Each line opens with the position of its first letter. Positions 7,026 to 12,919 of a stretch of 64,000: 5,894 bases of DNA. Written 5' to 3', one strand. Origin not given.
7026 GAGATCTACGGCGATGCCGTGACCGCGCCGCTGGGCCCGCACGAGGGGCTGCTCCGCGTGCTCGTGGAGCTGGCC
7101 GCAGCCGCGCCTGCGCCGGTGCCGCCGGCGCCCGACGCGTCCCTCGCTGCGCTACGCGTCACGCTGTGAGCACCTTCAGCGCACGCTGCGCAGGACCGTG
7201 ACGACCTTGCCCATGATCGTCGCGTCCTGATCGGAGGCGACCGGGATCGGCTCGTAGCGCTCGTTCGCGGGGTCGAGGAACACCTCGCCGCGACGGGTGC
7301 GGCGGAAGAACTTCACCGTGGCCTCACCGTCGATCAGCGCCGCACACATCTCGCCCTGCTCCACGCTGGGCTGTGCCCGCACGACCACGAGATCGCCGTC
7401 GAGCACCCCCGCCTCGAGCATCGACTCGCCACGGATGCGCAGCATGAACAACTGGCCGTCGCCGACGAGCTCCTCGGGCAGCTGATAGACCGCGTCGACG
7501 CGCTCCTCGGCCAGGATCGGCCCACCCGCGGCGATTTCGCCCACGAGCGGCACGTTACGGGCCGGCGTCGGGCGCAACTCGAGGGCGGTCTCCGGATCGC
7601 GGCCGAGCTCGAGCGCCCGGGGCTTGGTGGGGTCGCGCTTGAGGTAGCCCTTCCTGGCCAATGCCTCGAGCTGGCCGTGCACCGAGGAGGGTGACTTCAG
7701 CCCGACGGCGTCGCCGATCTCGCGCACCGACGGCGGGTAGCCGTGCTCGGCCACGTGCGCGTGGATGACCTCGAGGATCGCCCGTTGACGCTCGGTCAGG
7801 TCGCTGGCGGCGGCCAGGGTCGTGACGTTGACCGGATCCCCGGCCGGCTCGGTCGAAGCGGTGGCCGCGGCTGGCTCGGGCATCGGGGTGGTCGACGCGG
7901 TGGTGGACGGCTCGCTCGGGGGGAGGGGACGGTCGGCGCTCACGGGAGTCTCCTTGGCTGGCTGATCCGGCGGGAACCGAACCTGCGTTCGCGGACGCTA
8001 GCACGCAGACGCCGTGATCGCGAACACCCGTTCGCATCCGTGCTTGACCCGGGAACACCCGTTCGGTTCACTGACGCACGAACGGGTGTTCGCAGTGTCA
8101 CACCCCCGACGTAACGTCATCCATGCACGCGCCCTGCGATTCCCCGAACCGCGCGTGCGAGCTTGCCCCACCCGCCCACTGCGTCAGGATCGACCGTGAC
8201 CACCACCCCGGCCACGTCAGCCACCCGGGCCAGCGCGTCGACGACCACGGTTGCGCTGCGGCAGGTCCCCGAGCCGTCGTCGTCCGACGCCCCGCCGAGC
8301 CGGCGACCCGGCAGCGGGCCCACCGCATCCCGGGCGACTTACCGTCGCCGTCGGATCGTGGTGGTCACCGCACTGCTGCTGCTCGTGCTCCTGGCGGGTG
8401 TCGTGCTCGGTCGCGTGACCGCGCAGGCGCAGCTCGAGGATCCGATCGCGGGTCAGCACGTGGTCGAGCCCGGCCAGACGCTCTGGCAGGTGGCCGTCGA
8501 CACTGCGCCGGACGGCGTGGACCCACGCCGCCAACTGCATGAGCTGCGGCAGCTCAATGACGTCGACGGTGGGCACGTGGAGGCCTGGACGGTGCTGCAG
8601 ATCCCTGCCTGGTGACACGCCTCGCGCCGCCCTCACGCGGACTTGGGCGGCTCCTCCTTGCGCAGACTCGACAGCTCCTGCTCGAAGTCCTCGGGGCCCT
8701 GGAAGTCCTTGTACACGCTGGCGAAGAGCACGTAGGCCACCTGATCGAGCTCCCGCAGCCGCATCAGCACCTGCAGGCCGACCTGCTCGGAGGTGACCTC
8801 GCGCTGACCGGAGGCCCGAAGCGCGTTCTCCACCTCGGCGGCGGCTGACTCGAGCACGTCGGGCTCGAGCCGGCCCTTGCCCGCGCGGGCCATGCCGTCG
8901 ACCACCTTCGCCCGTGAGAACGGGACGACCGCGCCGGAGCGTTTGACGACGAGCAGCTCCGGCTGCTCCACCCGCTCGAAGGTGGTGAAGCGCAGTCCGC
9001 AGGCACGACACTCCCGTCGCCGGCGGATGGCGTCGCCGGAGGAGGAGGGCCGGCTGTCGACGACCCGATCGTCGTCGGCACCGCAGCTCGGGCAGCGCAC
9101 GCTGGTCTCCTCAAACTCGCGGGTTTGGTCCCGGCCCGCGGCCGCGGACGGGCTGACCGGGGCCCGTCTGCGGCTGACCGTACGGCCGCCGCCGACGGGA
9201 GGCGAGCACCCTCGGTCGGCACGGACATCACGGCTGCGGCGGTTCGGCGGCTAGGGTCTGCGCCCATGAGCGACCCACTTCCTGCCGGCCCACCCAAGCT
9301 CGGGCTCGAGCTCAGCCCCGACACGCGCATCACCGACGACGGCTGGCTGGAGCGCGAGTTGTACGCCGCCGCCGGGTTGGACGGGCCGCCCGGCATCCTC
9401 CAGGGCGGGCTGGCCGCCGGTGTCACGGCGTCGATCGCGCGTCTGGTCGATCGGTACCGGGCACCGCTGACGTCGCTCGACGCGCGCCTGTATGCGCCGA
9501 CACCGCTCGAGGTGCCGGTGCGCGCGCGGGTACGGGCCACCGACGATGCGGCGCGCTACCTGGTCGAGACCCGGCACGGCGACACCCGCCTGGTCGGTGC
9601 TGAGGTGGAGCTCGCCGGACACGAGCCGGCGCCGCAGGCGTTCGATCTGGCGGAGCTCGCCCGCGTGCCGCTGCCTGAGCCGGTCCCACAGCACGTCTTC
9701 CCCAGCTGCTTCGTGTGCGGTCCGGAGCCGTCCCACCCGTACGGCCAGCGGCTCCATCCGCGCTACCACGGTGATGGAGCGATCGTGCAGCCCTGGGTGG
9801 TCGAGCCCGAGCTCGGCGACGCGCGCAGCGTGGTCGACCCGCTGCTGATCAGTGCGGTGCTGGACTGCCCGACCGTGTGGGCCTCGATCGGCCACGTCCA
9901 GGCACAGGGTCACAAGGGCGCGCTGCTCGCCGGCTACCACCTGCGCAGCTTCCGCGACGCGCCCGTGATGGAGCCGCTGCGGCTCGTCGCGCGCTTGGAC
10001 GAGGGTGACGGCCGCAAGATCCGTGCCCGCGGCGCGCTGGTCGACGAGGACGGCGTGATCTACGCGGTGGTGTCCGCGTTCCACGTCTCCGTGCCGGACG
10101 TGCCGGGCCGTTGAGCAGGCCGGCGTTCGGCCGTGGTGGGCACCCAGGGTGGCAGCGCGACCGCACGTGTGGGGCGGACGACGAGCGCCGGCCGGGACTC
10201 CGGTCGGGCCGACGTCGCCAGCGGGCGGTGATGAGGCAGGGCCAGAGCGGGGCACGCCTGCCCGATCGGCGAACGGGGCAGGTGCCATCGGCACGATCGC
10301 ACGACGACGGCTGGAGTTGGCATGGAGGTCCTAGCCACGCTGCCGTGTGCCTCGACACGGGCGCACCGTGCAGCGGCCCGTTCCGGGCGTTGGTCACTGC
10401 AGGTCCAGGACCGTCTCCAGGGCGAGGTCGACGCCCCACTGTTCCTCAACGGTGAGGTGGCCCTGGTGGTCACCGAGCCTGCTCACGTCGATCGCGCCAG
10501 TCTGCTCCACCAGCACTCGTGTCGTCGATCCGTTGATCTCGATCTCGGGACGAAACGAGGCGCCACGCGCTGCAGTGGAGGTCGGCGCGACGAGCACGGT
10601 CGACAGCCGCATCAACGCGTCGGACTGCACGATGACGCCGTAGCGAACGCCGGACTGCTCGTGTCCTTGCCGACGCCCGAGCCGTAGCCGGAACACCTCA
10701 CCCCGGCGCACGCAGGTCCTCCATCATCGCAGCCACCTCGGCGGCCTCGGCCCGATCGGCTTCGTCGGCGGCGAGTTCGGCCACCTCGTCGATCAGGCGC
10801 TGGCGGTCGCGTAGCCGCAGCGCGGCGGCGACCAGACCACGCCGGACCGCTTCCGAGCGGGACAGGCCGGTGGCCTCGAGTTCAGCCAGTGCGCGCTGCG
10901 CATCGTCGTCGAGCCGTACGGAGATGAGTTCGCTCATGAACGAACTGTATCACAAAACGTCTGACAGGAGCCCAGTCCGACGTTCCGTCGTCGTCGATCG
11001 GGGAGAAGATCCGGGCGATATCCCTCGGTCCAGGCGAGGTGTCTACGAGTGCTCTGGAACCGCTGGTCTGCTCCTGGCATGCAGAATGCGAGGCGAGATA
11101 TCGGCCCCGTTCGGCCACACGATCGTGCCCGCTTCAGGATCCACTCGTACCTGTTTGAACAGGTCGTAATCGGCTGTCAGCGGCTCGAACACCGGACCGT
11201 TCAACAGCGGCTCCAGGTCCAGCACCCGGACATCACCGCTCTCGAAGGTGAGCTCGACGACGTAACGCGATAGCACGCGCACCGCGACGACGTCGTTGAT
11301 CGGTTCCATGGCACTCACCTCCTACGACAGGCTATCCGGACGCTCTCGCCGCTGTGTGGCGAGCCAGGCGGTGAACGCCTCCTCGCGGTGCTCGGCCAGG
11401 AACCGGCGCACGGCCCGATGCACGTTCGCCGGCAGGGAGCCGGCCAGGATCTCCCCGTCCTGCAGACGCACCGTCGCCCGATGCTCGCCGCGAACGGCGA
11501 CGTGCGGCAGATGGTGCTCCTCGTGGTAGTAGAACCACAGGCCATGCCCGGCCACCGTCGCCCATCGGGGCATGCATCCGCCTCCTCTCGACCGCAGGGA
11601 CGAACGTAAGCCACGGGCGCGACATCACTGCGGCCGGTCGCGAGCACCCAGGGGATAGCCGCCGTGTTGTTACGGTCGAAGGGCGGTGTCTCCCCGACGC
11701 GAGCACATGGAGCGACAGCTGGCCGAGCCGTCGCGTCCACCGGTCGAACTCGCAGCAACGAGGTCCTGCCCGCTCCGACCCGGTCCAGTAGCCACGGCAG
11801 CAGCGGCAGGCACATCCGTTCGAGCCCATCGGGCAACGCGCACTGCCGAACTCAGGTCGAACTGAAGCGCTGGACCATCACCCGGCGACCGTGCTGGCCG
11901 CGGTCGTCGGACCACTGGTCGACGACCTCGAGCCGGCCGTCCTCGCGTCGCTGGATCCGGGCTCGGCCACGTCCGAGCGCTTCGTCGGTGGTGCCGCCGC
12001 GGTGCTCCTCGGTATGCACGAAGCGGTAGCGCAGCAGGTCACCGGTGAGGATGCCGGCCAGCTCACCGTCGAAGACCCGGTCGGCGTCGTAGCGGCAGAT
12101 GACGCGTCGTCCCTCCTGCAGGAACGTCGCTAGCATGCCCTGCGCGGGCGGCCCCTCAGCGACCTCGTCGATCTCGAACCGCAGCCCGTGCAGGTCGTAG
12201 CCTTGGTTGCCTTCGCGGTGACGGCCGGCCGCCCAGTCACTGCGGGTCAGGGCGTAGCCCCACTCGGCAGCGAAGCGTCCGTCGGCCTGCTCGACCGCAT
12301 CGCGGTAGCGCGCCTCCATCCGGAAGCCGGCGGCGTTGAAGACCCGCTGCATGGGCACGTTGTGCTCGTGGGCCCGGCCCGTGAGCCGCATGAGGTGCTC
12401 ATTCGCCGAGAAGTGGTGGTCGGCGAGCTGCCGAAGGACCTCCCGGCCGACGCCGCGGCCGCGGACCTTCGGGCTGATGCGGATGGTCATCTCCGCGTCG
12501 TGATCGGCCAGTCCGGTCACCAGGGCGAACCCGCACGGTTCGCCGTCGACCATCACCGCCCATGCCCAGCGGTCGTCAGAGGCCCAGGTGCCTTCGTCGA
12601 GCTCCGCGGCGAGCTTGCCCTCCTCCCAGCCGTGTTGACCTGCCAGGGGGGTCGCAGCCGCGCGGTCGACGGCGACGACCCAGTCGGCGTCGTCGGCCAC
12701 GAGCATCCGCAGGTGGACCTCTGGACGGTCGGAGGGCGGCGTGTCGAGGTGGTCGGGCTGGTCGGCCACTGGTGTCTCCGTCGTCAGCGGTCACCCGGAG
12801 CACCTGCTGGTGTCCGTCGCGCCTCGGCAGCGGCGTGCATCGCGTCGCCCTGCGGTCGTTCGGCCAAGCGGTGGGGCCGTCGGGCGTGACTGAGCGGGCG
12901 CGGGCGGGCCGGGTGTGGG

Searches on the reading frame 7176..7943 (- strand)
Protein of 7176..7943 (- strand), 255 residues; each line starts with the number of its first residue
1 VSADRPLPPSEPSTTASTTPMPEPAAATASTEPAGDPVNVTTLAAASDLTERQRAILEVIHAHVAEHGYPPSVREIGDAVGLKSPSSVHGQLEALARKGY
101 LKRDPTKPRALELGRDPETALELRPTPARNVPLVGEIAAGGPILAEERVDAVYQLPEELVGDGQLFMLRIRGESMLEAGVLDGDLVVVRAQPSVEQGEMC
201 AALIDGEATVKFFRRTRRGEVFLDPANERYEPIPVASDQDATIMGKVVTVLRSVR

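Call 65: search_protein_families(library=pfam, proteins=[window:7176-7943:-], max_evalue=0.00001)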
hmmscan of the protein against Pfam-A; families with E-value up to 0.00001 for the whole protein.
window:7176-7943:- (255 aa): 2 families
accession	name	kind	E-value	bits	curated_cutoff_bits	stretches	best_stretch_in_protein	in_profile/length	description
PF00717.28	Peptidase_S24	-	8.5e-31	106.5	23.3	1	132-248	1-116/116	Peptidase S24-like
PF01726.22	LexA_DNA_bind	-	6.4e-29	100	23.7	1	47-110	2-65/65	LexA DNA binding domain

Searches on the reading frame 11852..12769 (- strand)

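Call 65: search_protein_families(library=pfam, proteins=[window:11852-12769:-], max_evalue=0.00001)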
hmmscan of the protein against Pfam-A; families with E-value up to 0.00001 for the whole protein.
window:11852-12769:- (305 aa): 3 families
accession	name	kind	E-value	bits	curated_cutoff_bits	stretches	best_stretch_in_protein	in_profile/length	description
PF13302.13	Acetyltransf_3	-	5.1e-12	47.1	25.4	1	19-150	3-138/138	Acetyltransferase (GNAT) domain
PF00583.31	Acetyltransf_1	-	3.1e-09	37.6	20.7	1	62-149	28-116/116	Acetyltransferase (GNAT) family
PF13508.13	Acetyltransf_7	-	6.1e-06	27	27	0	70-149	6-82/84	Acetyltransferase (GNAT) domain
